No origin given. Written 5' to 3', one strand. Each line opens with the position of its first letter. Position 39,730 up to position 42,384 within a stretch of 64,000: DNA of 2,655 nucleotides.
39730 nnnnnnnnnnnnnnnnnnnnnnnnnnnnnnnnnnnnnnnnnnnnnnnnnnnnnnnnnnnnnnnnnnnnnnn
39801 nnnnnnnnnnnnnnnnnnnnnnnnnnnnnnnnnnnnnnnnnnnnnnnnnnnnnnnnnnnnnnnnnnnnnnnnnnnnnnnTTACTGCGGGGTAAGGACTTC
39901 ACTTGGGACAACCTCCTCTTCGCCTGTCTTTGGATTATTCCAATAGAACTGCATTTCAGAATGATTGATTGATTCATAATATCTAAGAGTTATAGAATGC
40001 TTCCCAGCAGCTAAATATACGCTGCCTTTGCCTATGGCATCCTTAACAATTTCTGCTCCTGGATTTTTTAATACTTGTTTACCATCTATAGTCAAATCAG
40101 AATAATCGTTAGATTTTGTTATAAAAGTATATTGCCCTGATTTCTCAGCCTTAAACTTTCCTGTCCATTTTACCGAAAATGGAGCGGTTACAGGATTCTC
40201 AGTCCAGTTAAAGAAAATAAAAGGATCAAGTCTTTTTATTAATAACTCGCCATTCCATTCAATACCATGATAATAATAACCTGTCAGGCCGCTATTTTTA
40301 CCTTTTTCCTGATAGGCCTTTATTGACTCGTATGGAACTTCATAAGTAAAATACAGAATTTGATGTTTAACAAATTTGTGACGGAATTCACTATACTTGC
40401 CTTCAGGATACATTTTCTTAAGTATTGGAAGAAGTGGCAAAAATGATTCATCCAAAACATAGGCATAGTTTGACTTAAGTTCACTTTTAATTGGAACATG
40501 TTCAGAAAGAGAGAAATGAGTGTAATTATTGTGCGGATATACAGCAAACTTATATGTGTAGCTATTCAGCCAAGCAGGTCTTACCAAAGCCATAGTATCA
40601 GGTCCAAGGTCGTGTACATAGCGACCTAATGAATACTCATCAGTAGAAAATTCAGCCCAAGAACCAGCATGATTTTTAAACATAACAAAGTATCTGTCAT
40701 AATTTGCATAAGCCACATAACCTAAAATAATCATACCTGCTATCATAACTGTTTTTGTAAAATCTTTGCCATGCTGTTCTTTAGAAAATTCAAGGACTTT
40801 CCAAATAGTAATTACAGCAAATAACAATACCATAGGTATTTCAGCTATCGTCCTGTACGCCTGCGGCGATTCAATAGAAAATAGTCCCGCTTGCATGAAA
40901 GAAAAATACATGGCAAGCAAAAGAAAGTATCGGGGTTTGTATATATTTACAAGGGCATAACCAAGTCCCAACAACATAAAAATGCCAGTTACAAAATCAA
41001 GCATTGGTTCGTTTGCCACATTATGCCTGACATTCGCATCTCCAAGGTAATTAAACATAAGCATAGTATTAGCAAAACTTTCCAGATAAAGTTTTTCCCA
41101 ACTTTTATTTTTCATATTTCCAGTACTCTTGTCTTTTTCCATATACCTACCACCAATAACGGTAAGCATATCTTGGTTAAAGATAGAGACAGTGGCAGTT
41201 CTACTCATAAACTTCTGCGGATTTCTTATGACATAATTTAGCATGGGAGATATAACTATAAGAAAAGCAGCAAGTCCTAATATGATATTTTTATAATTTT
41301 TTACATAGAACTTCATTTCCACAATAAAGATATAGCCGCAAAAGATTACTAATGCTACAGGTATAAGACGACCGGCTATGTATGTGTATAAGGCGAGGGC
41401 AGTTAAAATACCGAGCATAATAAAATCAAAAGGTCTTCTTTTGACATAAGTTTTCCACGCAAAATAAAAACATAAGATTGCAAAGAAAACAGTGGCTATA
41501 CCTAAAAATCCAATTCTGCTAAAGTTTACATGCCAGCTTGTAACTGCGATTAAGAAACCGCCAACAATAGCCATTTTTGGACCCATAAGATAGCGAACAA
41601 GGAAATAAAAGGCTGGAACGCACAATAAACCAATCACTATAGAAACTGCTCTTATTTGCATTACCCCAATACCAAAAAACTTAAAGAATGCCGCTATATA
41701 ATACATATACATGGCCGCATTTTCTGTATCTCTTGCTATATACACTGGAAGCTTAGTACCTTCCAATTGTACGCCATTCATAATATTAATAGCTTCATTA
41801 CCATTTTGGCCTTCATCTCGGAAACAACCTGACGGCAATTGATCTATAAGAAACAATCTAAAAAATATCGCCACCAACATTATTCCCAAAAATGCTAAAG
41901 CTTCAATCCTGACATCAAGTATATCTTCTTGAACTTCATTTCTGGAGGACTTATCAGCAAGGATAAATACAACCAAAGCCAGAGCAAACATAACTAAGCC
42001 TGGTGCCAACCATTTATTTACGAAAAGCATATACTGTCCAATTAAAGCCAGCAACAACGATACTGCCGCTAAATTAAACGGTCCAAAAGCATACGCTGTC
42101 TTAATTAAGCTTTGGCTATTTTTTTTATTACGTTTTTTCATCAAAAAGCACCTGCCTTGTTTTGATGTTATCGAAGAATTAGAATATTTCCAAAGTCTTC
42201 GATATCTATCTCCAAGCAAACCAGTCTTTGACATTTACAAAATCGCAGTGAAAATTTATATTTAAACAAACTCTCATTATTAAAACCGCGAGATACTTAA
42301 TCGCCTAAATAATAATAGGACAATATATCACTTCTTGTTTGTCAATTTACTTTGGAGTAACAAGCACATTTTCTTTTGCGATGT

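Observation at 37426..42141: Four-gene operon encoding a candidate periplasmic glycosylation system: PA14-tailed PMT/ArnT-like GT-C transferase, Dpm1-like GT2, UPF0104 flippase-like protein and a secreted cyclophilin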

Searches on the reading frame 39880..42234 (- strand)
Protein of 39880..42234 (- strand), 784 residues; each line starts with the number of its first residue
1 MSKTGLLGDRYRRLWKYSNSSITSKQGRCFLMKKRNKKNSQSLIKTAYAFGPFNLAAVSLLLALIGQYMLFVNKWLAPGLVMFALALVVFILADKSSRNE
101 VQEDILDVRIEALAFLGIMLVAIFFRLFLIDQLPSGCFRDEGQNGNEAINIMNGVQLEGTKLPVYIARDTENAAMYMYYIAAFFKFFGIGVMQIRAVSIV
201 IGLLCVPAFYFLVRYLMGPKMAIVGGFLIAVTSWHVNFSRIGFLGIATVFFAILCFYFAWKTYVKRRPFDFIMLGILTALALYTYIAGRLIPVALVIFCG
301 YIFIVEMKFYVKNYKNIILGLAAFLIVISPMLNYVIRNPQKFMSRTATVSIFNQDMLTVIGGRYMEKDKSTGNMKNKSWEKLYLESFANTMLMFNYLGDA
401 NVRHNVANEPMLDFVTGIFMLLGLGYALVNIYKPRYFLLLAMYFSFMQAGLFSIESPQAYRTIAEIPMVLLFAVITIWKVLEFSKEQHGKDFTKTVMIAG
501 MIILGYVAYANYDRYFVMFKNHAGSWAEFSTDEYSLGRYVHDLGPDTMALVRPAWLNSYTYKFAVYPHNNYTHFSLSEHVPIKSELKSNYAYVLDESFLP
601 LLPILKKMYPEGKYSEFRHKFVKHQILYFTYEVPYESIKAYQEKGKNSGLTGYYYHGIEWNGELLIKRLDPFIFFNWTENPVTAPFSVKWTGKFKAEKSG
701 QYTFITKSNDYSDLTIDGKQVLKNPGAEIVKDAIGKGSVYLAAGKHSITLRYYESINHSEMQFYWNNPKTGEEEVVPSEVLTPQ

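Call 3: search_protein_families(library=pfam, proteins=[window:39880-42234:-], max_evalue=0.01)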
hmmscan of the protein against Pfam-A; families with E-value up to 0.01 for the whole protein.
window:39880-42234:- (784 aa): 2 families
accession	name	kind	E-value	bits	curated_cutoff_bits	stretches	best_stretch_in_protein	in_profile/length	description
PF07691.17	PA14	-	1.3e-14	54.7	24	1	647-777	2-145/147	PA14 domain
PF13231.12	PMT_2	-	6.8e-10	39.8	26.1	1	174-332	4-158/160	Dolichyl-phosphate-mannose-protein mannosyltransferase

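Call 4: search_protein_families(library=ncbifam, proteins=[window:39880-42234:-], max_evalue=0.01)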
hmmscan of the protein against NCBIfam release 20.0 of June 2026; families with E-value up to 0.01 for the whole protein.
window:39880-42234:- (784 aa): 1 family
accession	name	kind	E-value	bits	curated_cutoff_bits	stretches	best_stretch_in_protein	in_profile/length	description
NF041776.1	xylosidase_Xyl3A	equivalog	0.00051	18.1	1250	1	642-763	438-566/846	xylan 1,4-beta-xylosidase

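Call 9: find_homologous_proteins(query=window:39880-42141:-, max_evalue=0.00001)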
Query window:39880-42141:- (753 aa): 135 proteins with E <= 0.00001 among 8000 candidates; the best 120 are listed.
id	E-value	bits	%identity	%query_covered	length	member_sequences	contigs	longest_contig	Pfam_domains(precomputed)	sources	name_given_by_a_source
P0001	0.0e+0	1711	100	100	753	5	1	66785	PF07691.18,PF13231.13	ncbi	ncbi:MAG: PA14 domain-containing protein [bacterium]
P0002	0.0e+0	1259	74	98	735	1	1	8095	PF07691.18,PF13231.13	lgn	-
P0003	0.0e+0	1240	71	100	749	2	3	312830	PF07691.18,PF13231.13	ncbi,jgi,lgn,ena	jgi:4-amino-4-deoxy-L-arabinose transferase-like glycosyltransferase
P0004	0.0e+0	1194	69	98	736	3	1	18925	PF07691.18,PF13231.13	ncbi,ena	-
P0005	0.0e+0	1183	67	100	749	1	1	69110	PF07691.18,PF13231.13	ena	-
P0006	0.0e+0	1027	59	100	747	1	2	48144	PF07691.18,PF13231.13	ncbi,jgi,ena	jgi:4-amino-4-deoxy-L-arabinose transferase-like glycosyltransferase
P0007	0.0e+0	1025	59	100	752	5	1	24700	PF07691.18,PF13231.13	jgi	-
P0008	8.4e-291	985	58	100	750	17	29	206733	PF07691.18,PF13231.13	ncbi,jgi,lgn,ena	jgi:4-amino-4-deoxy-L-arabinose transferase-like glycosyltransferase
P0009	2.0e-289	980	58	98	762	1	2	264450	PF07691.18,PF13231.13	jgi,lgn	jgi:4-amino-4-deoxy-L-arabinose transferase-like glycosyltransferase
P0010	5.6e-289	979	58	99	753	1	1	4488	PF07691.18,PF13231.13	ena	-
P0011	2.3e-287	973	57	98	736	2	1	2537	PF07691.18,PF13231.13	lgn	-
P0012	1.4e-283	961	57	100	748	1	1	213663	PF07691.18,PF13231.13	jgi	jgi:4-amino-4-deoxy-L-arabinose transferase-like glycosyltransferase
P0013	2.5e-270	917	55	99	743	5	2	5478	PF07691.18,PF13231.13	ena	-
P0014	3.9e-266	903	68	76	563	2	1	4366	PF07691.18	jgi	jgi:hypothetical protein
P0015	9.0e-266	902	54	99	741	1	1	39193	PF07691.18,PF13231.13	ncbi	-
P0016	1.1e-262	892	54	97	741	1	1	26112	PF07691.18,PF13231.13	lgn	-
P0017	7.7e-262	889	56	95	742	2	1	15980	PF07691.18,PF13231.13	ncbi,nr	ncbi:MAG: PA14 domain-containing protein [Candidatus Goldbacteria bacterium]|nr:PA14 domain-containi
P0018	2.9e-259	880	53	97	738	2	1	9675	PF07691.18,PF13231.13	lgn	-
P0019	2.6e-258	877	54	97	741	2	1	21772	PF07691.18,PF13231.13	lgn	-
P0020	6.6e-257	872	53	97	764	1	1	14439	PF07691.18,PF13231.13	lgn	-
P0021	4.1e-253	860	52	97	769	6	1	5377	PF07691.18,PF13231.13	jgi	jgi:4-amino-4-deoxy-L-arabinose transferase-like glycosyltransferase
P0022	1.5e-250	851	51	97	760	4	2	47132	PF07691.18,PF13231.13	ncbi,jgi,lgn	-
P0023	4.5e-248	843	52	97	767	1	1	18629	PF07691.18,PF13231.13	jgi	jgi:4-amino-4-deoxy-L-arabinose transferase-like glycosyltransferase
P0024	1.1e-246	839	51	97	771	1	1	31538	PF07691.18,PF13231.13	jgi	jgi:4-amino-4-deoxy-L-arabinose transferase-like glycosyltransferase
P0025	2.6e-246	837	50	99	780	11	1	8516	PF07691.18,PF13231.13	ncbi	-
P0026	5.3e-244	830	51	97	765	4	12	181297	PF07691.18,PF13231.13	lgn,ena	-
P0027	4.7e-241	820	49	99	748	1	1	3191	PF07691.18,PF13231.13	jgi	jgi:4-amino-4-deoxy-L-arabinose transferase-like glycosyltransferase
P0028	2.2e-240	818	50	100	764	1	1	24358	PF07691.18,PF13231.13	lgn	-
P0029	1.5e-238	812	44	71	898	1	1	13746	PF07691.18,PF13231.13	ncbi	-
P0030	1.7e-238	812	49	97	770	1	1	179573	PF07691.18,PF13231.13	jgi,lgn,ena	-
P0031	1.2e-237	809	49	100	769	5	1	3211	PF07691.18,PF13231.13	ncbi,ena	-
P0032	7.4e-236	803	51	97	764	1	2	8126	PF07691.18,PF13231.13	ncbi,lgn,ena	-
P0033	6.1e-234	797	50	100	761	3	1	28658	PF07691.18,PF13231.13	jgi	-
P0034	3.2e-232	791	50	98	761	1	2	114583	PF07691.18,PF13231.13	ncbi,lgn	-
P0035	3.4e-230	784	49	97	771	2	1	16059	PF07691.18,PF13231.13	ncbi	ncbi:MAG: glycosyltransferase family 39 protein [Candidatus Goldiibacteriota bacterium]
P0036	9.6e-225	766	49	99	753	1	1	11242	PF07691.18,PF13231.13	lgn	-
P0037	1.7e-165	570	60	58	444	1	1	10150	PF13231.13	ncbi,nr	ncbi:MAG: glycosyltransferase family 39 protein, partial [Spirochaetia bacterium]|nr:glycosyltransfe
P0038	1.6e-140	488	37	95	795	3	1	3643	PF07691.18,PF13231.13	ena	-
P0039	7.1e-138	479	37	97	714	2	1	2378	PF07691.18,PF02516.21,PF13231.13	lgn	-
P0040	4.4e-133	463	35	97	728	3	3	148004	PF07691.18,PF13231.13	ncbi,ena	-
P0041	1.2e-125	439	36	97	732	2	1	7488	PF07691.18,PF13231.13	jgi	jgi:4-amino-4-deoxy-L-arabinose transferase-like glycosyltransferase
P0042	1.5e-124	435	54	52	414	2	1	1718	PF13231.13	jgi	jgi:hypothetical protein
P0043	1.3e-122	429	35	96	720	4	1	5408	PF07691.18,PF13231.13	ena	-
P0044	1.3e-122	428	36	97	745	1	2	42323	PF13231.13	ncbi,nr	ncbi:MAG: glycosyltransferase family 39 protein [Candidatus Goldbacteria bacterium]|nr:glycosyltrans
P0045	1.9e-121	425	37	63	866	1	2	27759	PF07691.18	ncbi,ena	-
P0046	2.3e-119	418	34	96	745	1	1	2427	PF13231.13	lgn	-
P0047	6.3e-119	416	33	91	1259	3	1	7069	PF07691.18,PF02366.25,PF17170.11,PF24684.2,PF01436.28,PF25021.2,PF06739.18,PF08450.19,PF13231.13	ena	-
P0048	6.7e-118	413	37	62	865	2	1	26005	PF07691.18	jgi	jgi:hypothetical protein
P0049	8.6e-118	413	38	62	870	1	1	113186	PF07691.18,PF13231.13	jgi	jgi:hypothetical protein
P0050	4.2e-116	407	36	64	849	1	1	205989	PF07691.18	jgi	jgi:hypothetical protein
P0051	1.1e-114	402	33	94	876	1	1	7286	PF07691.18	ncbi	ncbi:MAG: PA14 domain-containing protein [candidate division FCPU426 bacterium]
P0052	1.0e-113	399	36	65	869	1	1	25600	PF07691.18,PF13231.13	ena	-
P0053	4.0e-113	397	37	87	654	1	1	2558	PF07691.18,PF13231.13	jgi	jgi:hypothetical protein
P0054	6.8e-112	393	35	62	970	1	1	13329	PF07691.18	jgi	jgi:hypothetical protein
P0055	8.6e-112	393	35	62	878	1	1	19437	PF07691.18,PF13231.13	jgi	jgi:hypothetical protein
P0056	9.1e-108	379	32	88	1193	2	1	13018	PF07691.18,PF17170.11,PF01436.28,PF25021.2,PF06739.18,PF08450.19,PF13231.13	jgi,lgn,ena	-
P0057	5.6e-103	364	33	64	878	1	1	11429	PF07691.18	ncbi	-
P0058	6.9e-102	360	29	94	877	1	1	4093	PF07691.18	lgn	-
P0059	7.8e-99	350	35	60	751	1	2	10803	PF07691.18,PF13231.13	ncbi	-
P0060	2.3e-98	348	29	95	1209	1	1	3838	PF07691.18,PF02516.21,PF24684.2,PF01436.28,PF25021.2,PF06739.18,PF08450.19,PF13231.13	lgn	-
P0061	1.7e-96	342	30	97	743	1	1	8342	PF07691.18,PF13231.13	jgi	jgi:4-amino-4-deoxy-L-arabinose transferase-like glycosyltransferase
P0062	3.3e-96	341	31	89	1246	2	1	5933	PF07691.18,PF17170.11,PF01436.28,PF06739.18,PF08450.19,PF13231.13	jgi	-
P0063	7.1e-96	340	30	88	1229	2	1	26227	PF07691.18,PF24684.2,PF01436.28,PF25021.2,PF06739.18,PF08450.19,PF13231.13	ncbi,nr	ncbi:MAG: glycosyltransferase family 39 protein [Anaerolineales bacterium]|nr:glycosyltransferase fa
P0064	3.6e-95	338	29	88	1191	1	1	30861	PF07691.18,PF17170.11,PF24684.2,PF01436.28,PF06739.18,PF08450.19,PF13231.13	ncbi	ncbi:MAG: PA14 domain-containing protein [Anaerolineae bacterium]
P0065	5.7e-95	337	31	90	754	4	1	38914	PF07691.18,PF13231.13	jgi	-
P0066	1.7e-93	332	28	93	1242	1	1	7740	PF07691.18,PF17170.11,PF24684.2,PF01436.28,PF25021.2,PF06739.18,PF08450.19,PF13231.13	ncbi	-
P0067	2.9e-93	331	30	88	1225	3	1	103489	PF07691.18,PF24684.2,PF01436.28,PF25021.2,PF06739.18,PF08450.19,PF13231.13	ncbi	-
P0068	1.4e-92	329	30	92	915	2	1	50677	PF07691.18,PF02516.21,PF13231.13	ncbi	-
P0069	3.1e-90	321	27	93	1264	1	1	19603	PF07691.18,PF17170.11,PF24684.2,PF01436.28,PF25021.2,PF08450.19,PF13231.13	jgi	-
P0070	2.0e-88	315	33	61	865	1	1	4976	PF07691.18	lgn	-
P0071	2.2e-87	312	29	94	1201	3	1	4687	PF07691.18,PF17170.11,PF01436.28,PF25021.2,PF06739.18,PF08450.19,PF13231.13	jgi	jgi:sugar lactone lactonase YvrE/4-amino-4-deoxy-L-arabinose transferase-like glycosyltransferase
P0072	8.5e-86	307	39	61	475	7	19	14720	PF13231.13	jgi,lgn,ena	jgi:4-amino-4-deoxy-L-arabinose transferase-like glycosyltransferase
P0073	1.9e-85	306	28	89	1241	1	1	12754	PF07691.18,PF01436.28,PF06739.18,PF08450.19,PF13231.13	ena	-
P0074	2.0e-83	299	28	74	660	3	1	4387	PF07691.18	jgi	jgi:hypothetical protein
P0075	1.9e-81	292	27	94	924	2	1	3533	PF07691.18,PF13231.13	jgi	jgi:4-amino-4-deoxy-L-arabinose transferase-like glycosyltransferase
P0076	4.8e-81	291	30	93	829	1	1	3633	PF07691.18,PF13231.13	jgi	-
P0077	1.1e-79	287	28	100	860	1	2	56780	PF07691.18,PF13231.13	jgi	jgi:4-amino-4-deoxy-L-arabinose transferase-like glycosyltransferase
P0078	3.9e-79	285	27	87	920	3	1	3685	PF07691.18,PF13231.13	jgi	jgi:4-amino-4-deoxy-L-arabinose transferase-like glycosyltransferase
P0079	1.6e-78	283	27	89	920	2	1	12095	PF07691.18,PF13231.13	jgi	jgi:4-amino-4-deoxy-L-arabinose transferase-like glycosyltransferase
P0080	6.8e-76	274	27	89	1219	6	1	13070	PF07691.18,PF02366.25,PF24684.2,PF01436.28,PF08450.19,PF13231.13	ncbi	-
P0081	9.6e-75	270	26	87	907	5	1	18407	PF07691.18,PF13231.13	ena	-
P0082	1.1e-73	267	27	95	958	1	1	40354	PF07691.18,PF13231.13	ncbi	ncbi:MAG: PA14 domain-containing protein [Anaerolineae bacterium]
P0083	1.5e-73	266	27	85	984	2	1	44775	PF07691.18,PF13231.13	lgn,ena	-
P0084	2.2e-73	266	27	87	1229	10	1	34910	PF07691.18,PF24684.2,PF01436.28,PF25021.2,PF08450.19,PF13231.13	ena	-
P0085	4.5e-72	261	28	92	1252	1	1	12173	PF07691.18,PF24684.2,PF01436.28,PF13231.13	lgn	-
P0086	8.5e-69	251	26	87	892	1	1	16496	PF07691.18,PF13231.13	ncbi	-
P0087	1.9e-67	246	26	80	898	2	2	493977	PF07691.18,PF13231.13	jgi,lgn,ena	-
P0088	1.3e-63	233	25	94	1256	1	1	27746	PF07691.18,PF01436.28,PF13231.13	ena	-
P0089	2.8e-63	232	27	87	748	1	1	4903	PF07691.18,PF13231.13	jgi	jgi:4-amino-4-deoxy-L-arabinose transferase-like glycosyltransferase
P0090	3.1e-63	232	27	92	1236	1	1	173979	PF07691.18,PF01436.28,PF25021.2,PF13231.13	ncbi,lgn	-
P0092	7.5e-55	204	30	67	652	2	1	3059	PF13231.13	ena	-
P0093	3.6e-53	199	26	87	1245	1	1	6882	PF07691.18,PF24684.2,PF01436.28,PF13231.13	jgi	-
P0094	5.2e-53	198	29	74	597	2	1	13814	PF07691.18,PF13231.13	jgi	jgi:hypothetical protein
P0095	7.7e-52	194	25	86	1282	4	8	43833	PF07691.18,PF24684.2,PF01436.28,PF13231.13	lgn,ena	-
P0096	2.8e-50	189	25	89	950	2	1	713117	PF07691.18,PF13231.13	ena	-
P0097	1.4e-49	187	30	65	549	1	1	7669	PF13231.13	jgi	-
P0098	5.5e-47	178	26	78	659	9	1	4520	PF13231.13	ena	-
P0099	1.8e-46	177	26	77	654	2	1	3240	PF13231.13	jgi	jgi:4-amino-4-deoxy-L-arabinose transferase-like glycosyltransferase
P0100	3.1e-46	176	27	75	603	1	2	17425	PF13231.13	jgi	jgi:4-amino-4-deoxy-L-arabinose transferase-like glycosyltransferase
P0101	2.1e-45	173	30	59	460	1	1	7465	PF13231.13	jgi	-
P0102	4.6e-45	172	25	75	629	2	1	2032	PF13231.13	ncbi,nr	ncbi:MAG: glycosyltransferase family 39 protein, partial [Anaerolineae bacterium]|nr:glycosyltransfe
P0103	1.3e-42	164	23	90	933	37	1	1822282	PF07691.18,PF13231.13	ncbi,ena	-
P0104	5.0e-42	162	28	75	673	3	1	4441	PF13231.13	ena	-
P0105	1.0e-40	158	26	76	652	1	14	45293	PF13231.13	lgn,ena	-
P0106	2.4e-40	157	22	86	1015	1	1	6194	PF07691.18,PF13231.13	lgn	-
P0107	3.1e-40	156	30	54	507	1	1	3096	PF13231.13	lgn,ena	-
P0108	6.3e-38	149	26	57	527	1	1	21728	PF13231.13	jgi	jgi:4-amino-4-deoxy-L-arabinose transferase-like glycosyltransferase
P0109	3.9e-37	146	28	63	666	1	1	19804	PF13231.13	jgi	jgi:4-amino-4-deoxy-L-arabinose transferase-like glycosyltransferase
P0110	1.7e-35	140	29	56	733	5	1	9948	PF13231.13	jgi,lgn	-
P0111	5.2e-30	122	23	68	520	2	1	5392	PF13231.13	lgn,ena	-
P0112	1.6e-29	121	27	59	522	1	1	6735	PF13231.13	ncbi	-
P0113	6.4e-29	119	26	58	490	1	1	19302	PF02366.25,PF13231.13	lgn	-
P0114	1.8e-27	114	25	57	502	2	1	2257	PF13231.13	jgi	-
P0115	6.1e-27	112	24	53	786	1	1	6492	PF13231.13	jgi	jgi:hypothetical protein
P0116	8.3e-25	105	24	58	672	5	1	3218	PF13231.13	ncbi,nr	ncbi:MAG: glycosyltransferase family 39 protein [Chloroflexi bacterium]|nr:glycosyltransferase famil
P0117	1.3e-22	98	26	69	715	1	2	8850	PF13231.13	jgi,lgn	jgi:4-amino-4-deoxy-L-arabinose transferase-like glycosyltransferase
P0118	8.3e-22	95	25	57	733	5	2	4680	PF13231.13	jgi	jgi:hypothetical protein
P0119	2.4e-19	87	22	90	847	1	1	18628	PF07691.18,PF13231.13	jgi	jgi:4-amino-4-deoxy-L-arabinose transferase-like glycosyltransferase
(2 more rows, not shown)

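Call 12: find_related_loci(query=A1, collection=genome_contigs, flank=7000)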
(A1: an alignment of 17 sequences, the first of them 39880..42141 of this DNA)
Query A1 (753 aa) in genome_contigs; peptide patterns used: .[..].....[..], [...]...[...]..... (x = any residue, [..] = any of these).
563 stretches matched a pattern; 510 encode a relative of the query (tblastn E <= 1e-3); the best 80 are kept; 78 distinct loci.
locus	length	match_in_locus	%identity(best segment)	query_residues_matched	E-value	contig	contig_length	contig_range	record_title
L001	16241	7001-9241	71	2-753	0e+0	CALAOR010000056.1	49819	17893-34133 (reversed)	MAG TPA_asm: uncultured bacterium isolate ERR1035437_bin.115_CONCOCT_v1.1_MAG genome assembly, contig: ERZ1756482.268, w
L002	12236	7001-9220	68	8-753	0e+0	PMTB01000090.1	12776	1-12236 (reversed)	MAG: candidate division FCPU426 bacterium isolate palsa_1178 73.20110700_P2D.103_contig_44123, whole genome shotgun sequ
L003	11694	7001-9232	59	2-752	0e+0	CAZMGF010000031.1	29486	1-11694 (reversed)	MAG TPA_asm: uncultured Spirochaetia bacterium isolate binchicken_co3_603 genome assembly, contig: NODE_4810_length_2948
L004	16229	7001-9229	59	4-752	0e+0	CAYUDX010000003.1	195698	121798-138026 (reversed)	MAG TPA_asm: uncultured Spirochaetia bacterium isolate binchicken_co3_547 genome assembly, contig: NODE_91_length_195698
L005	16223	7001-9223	57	8-753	0e+0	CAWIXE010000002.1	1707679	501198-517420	MAG: candidate division FCPU426 bacterium isolate MFD05705.bin.1.57 genome assembly, contig: contig_22053, whole genome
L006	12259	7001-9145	56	35-753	0e+0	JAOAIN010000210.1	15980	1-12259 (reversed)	MAG: Candidatus Goldiibacteriota bacterium isolate SKW91 k141_62163, whole genome shotgun sequence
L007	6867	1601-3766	55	27-752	0e+0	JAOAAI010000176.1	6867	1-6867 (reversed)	MAG: Candidatus Goldiibacteriota bacterium isolate SKW142 k141_61549, whole genome shotgun sequence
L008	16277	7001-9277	50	4-753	0e+0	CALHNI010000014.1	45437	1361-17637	MAG: Candidatus Goldbacteria bacterium isolate N1_Bin_Bin_89_sub_1 genome assembly, contig: c_000001898657, whole genome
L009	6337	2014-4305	51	1-753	0e+0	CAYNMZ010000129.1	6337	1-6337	MAG TPA_asm: uncultured Spirochaetia bacterium isolate binchicken_co265_361 genome assembly, contig: NODE_16531_length_6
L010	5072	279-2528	50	20-753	0e+0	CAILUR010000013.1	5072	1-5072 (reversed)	uncultured bacterium isolate KR_bin-1670 genome assembly, contig: bin-1670:013/268, whole genome shotgun sequence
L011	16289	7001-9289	49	3-753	0e+0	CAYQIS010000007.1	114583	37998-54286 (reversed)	MAG TPA_asm: uncultured Spirochaetia bacterium isolate binchicken_co135_109 genome assembly, contig: NODE_380_length_114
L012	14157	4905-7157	49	20-752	0e+0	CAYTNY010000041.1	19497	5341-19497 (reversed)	MAG TPA_asm: uncultured Spirochaetia bacterium isolate SRP252850_co1_9 genome assembly, contig: NODE_5100_length_19497_c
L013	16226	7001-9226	49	19-752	0e+0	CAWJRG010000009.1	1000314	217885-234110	MAG: uncultured bacterium isolate MFD03726.bin.1.65 genome assembly, contig: contig_7, whole genome shotgun sequence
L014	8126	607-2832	51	21-753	0e+0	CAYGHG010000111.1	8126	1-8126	MAG TPA_asm: uncultured Spirochaetia bacterium isolate ERP113451_co2_91 genome assembly, contig: NODE_6811_length_8126_c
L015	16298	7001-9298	50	10-753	0e+0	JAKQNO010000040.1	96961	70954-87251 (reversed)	MAG: bacterium isolate USDV_metabat.159 k141_1256967, whole genome shotgun sequence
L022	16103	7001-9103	33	21-752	3e-124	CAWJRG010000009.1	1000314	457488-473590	MAG: uncultured bacterium isolate MFD03726.bin.1.65 genome assembly, contig: contig_7, whole genome shotgun sequence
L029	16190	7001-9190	31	25-752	1e-96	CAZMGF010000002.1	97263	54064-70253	MAG TPA_asm: uncultured Spirochaetia bacterium isolate binchicken_co3_603 genome assembly, contig: NODE_538_length_97263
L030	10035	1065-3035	31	78-751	8e-95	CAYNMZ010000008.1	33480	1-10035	MAG TPA_asm: uncultured Spirochaetia bacterium isolate binchicken_co265_361 genome assembly, contig: NODE_2190_length_33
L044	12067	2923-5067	35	19-750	2e-135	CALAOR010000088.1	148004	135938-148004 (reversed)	MAG TPA_asm: uncultured bacterium isolate ERR1035437_bin.115_CONCOCT_v1.1_MAG genome assembly, contig: ERZ1756482.12, wh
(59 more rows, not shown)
